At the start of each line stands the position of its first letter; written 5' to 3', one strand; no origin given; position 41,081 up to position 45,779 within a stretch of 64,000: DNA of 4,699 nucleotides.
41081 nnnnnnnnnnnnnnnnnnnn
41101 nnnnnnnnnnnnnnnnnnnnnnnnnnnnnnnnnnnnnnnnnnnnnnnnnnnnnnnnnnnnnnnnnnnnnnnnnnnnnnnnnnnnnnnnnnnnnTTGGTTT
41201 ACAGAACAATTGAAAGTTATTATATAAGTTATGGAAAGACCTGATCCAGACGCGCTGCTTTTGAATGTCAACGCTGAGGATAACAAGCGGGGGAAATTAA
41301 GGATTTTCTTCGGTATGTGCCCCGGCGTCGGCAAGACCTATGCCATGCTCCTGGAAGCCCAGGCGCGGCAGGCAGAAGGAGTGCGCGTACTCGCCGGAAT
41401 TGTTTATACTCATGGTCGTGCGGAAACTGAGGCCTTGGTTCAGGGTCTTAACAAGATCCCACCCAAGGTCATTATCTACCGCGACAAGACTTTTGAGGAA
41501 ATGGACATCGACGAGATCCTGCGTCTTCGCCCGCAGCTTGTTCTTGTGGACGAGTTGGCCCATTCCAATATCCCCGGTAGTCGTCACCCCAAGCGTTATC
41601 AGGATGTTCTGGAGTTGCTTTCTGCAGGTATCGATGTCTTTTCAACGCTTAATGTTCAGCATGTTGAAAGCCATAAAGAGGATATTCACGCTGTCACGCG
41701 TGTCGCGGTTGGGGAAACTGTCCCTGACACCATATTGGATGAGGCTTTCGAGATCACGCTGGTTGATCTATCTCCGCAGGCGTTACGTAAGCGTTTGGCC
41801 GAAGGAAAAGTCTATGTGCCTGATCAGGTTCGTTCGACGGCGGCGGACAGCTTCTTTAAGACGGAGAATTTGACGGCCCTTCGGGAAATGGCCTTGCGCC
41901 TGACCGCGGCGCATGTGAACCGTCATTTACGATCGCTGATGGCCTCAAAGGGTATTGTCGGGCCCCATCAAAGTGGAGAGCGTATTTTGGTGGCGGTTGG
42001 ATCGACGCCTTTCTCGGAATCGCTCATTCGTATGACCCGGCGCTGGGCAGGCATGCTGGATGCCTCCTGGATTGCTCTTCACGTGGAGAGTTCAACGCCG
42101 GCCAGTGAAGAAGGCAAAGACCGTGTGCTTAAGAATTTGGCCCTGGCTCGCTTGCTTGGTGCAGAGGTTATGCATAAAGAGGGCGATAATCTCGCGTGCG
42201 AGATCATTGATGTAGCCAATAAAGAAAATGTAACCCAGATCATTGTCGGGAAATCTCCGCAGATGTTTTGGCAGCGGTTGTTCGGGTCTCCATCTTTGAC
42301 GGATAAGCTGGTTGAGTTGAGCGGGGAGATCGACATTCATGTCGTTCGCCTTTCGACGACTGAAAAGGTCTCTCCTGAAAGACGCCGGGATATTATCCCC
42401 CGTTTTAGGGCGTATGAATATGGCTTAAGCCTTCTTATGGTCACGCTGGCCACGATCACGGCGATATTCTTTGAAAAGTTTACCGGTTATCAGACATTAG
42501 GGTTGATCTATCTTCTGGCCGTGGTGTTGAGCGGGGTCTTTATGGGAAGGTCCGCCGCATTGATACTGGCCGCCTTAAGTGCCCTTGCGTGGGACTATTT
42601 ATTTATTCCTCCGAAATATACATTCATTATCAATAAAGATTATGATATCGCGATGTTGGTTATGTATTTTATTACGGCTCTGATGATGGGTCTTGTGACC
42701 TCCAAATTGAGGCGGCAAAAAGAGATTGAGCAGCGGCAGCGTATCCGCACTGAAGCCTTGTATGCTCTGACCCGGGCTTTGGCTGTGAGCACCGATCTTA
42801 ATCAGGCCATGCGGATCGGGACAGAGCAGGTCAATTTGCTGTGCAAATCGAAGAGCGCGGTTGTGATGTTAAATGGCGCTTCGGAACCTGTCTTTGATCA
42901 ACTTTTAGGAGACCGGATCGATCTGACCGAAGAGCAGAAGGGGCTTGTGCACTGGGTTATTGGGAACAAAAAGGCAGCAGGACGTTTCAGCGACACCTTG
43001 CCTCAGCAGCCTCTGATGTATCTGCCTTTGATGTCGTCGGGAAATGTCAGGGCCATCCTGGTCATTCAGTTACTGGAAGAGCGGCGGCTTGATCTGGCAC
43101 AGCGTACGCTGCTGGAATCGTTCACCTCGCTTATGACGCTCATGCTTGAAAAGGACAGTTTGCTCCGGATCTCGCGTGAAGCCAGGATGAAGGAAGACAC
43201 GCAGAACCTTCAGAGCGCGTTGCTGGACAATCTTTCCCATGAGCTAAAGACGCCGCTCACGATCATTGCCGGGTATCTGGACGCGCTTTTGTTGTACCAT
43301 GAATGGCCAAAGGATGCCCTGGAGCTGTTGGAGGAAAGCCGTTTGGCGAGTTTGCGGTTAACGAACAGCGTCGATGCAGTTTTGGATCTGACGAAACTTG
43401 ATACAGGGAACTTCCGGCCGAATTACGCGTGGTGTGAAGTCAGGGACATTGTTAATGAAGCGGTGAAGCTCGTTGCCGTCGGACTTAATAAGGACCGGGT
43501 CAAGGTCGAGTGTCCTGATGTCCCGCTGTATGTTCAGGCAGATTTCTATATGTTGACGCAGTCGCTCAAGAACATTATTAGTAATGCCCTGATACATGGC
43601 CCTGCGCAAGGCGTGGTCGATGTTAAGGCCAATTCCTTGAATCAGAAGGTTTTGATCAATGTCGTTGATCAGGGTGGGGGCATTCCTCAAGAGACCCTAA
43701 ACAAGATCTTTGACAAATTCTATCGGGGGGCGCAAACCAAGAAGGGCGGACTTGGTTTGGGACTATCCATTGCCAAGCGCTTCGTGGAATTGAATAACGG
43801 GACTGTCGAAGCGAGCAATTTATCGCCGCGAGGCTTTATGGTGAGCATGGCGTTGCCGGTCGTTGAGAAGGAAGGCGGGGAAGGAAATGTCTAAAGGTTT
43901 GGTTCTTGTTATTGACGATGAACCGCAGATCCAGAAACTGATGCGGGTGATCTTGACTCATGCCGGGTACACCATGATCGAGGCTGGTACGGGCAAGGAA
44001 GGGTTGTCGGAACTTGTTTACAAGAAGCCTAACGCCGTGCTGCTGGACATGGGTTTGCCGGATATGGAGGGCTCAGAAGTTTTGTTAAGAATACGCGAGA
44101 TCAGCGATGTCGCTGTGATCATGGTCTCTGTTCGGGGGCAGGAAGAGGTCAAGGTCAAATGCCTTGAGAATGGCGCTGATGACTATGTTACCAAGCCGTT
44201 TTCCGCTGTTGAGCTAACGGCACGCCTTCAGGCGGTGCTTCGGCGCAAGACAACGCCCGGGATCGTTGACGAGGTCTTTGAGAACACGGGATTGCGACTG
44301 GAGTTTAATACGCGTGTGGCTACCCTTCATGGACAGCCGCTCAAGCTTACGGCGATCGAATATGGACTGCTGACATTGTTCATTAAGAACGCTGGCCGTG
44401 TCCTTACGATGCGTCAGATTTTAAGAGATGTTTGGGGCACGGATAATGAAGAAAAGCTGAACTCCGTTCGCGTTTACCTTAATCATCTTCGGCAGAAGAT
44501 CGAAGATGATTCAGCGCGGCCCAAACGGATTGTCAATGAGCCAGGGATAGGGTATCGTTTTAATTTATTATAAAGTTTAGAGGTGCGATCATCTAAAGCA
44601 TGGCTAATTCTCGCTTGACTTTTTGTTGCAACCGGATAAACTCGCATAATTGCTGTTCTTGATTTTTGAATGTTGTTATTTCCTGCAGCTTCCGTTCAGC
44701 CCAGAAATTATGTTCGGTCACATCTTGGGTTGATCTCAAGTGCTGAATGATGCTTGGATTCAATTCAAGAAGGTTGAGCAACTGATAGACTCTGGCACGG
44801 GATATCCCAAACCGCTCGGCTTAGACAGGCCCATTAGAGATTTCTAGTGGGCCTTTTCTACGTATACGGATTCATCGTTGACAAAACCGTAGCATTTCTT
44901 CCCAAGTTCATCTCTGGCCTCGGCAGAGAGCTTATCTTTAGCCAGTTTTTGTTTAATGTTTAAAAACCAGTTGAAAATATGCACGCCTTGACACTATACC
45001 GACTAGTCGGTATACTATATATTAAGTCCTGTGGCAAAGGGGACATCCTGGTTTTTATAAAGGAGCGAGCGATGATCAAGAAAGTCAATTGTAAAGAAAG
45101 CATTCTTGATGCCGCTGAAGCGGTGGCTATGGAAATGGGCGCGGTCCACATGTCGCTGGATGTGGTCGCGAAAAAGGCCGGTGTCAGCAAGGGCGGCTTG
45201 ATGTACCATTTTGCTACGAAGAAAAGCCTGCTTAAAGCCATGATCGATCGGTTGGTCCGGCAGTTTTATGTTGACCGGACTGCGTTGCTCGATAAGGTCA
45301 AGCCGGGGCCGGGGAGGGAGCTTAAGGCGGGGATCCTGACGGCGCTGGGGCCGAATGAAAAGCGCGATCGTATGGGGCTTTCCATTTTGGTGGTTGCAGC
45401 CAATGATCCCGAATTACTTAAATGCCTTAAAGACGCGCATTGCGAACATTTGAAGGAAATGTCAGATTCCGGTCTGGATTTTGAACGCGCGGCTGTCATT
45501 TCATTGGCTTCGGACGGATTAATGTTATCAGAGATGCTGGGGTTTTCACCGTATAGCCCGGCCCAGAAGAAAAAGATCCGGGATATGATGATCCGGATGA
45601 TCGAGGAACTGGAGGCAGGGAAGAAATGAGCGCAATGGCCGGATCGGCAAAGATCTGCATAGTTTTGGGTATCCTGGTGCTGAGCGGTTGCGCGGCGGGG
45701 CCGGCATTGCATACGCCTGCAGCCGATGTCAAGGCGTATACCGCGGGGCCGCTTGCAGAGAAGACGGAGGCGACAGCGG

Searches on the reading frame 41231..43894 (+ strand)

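Call 10: search_protein_families(library=pfam, proteins=[window:41231-43894:+], max_evalue=0.0001)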
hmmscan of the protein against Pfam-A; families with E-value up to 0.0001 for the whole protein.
window:41231-43894:+ (887 aa): 5 families
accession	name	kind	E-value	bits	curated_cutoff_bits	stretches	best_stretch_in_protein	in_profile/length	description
PF02702.23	KdpD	-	3e-88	295.2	26.1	1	19-229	1-210/210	Osmosensitive K+ channel His kinase sensor domain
PF13493.11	DUF4118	-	6.8e-24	84.1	28.4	1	397-502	1-106/107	Domain of unknown function (DUF4118)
PF02518.31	HATPase_c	-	3.3e-20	73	26.4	1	775-877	6-109/111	Histidine kinase-, DNA gyrase B-, and HSP90-like ATPase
PF00512.31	HisKA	-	8.9e-11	42.1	26.9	1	661-726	2-66/66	His Kinase A (phospho-acceptor) domain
PF00582.32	Usp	-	6e-05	24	24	0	250-355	3-126/141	Universal stress protein family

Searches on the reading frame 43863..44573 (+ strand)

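Call 10: search_protein_families(library=pfam, proteins=[window:43863-44573:+], max_evalue=0.0001)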
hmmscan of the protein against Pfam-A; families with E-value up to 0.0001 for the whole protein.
window:43863-44573:+ (236 aa): 2 families
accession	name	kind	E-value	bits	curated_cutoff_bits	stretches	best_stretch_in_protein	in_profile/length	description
PF00072.30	Response_reg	-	1.3e-26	93.4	30.2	1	14-122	1-110/111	Response regulator receiver domain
PF00486.34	Trans_reg_C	-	8.7e-22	77.4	26.2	1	157-233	1-77/77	Transcriptional regulatory protein, C terminal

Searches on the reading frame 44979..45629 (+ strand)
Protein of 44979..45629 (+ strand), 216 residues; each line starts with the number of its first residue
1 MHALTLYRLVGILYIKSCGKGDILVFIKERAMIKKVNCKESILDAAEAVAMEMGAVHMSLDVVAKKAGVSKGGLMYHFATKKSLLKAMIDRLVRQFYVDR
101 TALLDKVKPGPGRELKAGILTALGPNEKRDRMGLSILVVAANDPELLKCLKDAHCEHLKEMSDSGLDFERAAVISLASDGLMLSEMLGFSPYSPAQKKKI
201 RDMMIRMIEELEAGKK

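Call 10: search_protein_families(library=pfam, proteins=[window:44979-45629:+], max_evalue=0.0001)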
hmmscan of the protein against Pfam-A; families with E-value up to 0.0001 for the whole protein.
window:44979-45629:+ (216 aa): 2 families
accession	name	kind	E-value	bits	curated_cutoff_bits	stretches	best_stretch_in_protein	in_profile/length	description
PF17937.6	TetR_C_28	-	1.3e-17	64.3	26.4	1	113-209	2-96/96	Tetracyclin repressor-like, C-terminal domain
PF00440.29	TetR_N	-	6e-10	39.2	24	1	42-88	1-47/47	Bacterial regulatory proteins, tetR family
